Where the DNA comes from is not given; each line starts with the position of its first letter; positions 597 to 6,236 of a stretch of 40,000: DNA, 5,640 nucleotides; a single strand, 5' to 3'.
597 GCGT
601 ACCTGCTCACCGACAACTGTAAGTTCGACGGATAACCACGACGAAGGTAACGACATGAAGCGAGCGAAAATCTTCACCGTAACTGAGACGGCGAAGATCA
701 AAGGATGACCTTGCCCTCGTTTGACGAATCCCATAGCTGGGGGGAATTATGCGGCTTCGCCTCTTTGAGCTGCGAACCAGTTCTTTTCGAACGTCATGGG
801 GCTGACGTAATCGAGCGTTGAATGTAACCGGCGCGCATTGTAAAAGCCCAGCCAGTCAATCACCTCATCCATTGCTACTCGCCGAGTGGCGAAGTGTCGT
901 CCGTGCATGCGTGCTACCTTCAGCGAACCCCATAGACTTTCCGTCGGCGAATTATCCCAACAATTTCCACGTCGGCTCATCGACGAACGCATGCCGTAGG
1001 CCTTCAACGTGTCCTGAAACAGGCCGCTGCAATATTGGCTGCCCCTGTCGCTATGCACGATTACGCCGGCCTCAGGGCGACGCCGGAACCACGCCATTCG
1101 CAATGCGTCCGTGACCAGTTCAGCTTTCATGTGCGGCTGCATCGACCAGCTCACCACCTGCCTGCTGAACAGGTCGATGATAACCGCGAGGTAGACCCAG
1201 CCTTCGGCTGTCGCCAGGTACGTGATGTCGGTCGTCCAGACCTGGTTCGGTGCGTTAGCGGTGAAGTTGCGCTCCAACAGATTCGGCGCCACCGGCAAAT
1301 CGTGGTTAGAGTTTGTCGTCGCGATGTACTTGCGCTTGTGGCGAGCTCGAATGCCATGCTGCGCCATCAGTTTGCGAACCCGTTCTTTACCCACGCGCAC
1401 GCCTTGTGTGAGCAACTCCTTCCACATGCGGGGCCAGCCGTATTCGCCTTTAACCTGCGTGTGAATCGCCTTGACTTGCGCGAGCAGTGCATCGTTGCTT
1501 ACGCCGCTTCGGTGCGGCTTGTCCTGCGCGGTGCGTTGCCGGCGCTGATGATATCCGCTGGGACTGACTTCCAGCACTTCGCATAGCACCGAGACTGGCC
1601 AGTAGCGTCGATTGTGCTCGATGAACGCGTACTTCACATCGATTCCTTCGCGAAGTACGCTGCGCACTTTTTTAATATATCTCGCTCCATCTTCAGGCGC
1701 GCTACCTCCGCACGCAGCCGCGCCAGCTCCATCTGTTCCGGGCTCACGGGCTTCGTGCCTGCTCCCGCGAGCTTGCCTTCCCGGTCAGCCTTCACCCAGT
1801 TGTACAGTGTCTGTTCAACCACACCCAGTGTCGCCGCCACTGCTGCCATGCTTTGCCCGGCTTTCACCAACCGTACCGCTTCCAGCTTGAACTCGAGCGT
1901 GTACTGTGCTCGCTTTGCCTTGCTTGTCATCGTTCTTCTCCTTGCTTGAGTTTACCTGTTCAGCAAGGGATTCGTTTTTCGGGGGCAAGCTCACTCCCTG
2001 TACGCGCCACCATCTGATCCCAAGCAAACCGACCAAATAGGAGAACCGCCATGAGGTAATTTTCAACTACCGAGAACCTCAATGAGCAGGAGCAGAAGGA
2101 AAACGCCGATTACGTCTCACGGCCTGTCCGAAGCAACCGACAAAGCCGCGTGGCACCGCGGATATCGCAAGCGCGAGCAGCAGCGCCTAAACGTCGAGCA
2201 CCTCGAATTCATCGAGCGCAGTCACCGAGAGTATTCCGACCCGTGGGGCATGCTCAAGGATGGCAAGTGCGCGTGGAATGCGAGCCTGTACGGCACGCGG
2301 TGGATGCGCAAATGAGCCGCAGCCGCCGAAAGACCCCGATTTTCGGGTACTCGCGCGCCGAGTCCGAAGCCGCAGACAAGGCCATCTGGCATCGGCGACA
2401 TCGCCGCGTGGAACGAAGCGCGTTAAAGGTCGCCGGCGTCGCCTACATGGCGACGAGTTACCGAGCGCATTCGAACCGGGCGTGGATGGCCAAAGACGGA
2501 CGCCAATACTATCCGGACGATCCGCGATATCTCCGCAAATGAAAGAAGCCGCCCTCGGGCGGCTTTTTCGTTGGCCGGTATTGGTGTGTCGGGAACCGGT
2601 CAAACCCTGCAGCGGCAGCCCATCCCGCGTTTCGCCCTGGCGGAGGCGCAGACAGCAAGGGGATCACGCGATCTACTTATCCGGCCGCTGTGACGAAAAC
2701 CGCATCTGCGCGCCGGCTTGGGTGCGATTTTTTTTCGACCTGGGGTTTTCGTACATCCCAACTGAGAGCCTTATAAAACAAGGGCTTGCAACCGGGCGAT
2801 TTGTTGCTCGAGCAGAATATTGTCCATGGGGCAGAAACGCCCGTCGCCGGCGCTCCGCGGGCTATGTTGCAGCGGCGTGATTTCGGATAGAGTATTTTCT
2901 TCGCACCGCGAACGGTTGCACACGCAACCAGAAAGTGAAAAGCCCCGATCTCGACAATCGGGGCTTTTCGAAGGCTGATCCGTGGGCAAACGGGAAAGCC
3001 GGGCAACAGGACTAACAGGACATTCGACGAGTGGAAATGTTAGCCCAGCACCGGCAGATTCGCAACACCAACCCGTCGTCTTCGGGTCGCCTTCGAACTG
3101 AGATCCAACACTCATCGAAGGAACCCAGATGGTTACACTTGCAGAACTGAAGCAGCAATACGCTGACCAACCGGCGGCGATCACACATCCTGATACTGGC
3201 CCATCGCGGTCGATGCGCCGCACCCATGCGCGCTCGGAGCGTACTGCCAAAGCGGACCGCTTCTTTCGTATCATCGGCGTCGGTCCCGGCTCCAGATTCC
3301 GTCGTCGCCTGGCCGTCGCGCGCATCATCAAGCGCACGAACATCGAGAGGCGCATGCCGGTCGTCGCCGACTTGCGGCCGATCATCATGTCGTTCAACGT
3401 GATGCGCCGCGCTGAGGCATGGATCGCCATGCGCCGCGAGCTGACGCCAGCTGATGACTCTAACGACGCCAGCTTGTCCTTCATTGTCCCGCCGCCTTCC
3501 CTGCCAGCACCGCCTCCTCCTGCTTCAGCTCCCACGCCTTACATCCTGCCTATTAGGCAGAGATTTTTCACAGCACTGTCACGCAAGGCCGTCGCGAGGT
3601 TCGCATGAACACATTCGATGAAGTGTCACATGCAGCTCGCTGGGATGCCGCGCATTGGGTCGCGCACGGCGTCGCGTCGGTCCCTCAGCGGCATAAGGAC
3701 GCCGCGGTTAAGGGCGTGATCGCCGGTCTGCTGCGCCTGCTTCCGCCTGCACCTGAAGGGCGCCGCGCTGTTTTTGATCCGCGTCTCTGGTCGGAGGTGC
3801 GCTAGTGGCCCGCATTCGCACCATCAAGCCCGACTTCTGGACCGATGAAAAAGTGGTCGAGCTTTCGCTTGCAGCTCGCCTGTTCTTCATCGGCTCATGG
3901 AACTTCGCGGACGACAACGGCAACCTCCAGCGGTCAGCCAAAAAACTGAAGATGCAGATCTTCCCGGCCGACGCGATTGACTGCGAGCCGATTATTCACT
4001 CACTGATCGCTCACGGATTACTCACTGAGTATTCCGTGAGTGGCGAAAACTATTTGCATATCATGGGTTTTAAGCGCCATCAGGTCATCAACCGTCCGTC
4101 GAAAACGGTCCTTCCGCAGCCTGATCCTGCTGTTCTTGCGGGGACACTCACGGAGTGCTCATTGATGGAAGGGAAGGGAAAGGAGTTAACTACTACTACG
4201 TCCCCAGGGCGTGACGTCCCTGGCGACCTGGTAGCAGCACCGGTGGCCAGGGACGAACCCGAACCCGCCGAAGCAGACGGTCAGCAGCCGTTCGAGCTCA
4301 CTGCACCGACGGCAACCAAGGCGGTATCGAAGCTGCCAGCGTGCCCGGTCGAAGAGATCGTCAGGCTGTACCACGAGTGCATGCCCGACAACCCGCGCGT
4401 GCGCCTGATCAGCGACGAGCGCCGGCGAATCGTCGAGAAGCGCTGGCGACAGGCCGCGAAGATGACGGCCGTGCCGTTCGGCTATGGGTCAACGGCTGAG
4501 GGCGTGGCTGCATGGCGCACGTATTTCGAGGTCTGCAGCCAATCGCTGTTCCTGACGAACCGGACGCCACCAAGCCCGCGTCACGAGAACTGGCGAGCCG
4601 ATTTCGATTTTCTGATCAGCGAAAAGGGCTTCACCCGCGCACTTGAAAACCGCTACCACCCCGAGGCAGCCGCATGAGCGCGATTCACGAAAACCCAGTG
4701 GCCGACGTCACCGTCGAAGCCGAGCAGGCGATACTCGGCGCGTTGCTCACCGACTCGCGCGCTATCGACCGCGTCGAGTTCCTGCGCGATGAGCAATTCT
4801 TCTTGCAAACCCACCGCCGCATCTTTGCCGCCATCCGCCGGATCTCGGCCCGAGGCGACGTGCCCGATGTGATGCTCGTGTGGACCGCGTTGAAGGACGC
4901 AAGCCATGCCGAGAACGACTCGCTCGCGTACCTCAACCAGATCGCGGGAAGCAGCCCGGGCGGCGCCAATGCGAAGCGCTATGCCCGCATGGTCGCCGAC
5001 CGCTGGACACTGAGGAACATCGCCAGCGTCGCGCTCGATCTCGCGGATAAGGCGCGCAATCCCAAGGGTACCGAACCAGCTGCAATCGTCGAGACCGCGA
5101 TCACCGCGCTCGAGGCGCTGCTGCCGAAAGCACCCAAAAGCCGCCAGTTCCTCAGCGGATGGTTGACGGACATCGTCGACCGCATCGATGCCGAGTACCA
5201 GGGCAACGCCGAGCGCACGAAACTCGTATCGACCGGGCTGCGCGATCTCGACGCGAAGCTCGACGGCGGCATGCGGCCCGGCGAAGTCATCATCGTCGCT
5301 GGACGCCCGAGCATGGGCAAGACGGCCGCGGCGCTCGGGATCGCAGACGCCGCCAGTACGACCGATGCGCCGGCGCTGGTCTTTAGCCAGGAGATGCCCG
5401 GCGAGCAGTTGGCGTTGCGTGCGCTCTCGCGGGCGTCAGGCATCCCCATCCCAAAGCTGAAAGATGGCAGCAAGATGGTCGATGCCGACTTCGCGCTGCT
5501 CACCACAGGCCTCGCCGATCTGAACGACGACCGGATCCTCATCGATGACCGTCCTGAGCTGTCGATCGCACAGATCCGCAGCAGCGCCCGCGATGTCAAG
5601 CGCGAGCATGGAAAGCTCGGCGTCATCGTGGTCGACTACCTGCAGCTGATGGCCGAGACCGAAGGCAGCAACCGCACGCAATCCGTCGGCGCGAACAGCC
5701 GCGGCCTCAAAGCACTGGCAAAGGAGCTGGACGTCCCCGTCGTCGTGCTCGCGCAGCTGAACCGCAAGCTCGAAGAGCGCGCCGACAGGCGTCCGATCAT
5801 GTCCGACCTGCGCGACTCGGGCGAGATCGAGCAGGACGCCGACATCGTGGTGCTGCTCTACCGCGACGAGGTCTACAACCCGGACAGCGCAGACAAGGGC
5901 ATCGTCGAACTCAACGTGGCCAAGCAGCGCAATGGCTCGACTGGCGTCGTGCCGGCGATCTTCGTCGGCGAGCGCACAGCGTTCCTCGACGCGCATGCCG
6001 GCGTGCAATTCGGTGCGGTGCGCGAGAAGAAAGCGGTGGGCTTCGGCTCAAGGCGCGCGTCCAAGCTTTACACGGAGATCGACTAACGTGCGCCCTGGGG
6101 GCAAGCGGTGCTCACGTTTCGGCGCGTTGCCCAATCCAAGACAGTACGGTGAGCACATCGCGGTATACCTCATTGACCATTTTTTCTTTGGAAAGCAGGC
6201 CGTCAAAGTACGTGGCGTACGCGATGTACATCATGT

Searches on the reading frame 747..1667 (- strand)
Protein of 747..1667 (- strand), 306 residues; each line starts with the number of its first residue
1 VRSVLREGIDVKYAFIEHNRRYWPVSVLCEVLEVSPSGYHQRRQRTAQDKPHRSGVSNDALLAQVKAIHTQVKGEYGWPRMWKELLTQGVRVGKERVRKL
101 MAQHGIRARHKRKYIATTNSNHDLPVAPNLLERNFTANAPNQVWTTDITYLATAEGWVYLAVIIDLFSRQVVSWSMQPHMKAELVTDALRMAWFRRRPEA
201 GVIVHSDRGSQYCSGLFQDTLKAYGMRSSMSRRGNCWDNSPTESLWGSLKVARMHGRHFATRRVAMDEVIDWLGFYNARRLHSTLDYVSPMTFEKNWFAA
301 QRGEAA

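Call 32: search_protein_families(library=pfam, proteins=[window:747-1667:-], max_evalue=0.001)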
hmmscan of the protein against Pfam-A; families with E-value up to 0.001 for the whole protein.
window:747-1667:- (306 aa): 4 families
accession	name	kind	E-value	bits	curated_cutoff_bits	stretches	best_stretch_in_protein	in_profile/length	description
PF00665.32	rve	-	8.9e-32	109.8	32.6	1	138-236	2-102/102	Integrase core domain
PF13276.12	HTH_21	-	3.2e-18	66.2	28.1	1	58-114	3-60/60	HTH-like domain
PF13683.12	rve_3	-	5.4e-09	36.1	26.5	1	225-290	2-67/67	Integrase core domain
PF13333.12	rve_2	-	1.1e-08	35.5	22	1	243-295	1-53/56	Integrase core domain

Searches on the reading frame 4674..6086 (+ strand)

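Call 32: search_protein_families(library=pfam, proteins=[window:4674-6086:+], max_evalue=0.001)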
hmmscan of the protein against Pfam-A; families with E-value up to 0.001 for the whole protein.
window:4674-6086:+ (470 aa): 4 families
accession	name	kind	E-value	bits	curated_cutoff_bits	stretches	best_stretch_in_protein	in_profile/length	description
PF03796.21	DnaB_C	-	9.6e-84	281.2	27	1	185-438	2-254/255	DnaB-like helicase C terminal domain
PF00772.26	DnaB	-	1.5e-22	80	23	1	13-109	5-103/103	DnaB-like helicase N terminal domain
PF13481.12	AAA_25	-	2e-11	44.3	27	1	196-362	25-190/195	AAA domain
PF06745.19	ATPase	-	4e-05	23.5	26.6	1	185-326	1-131/231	KaiC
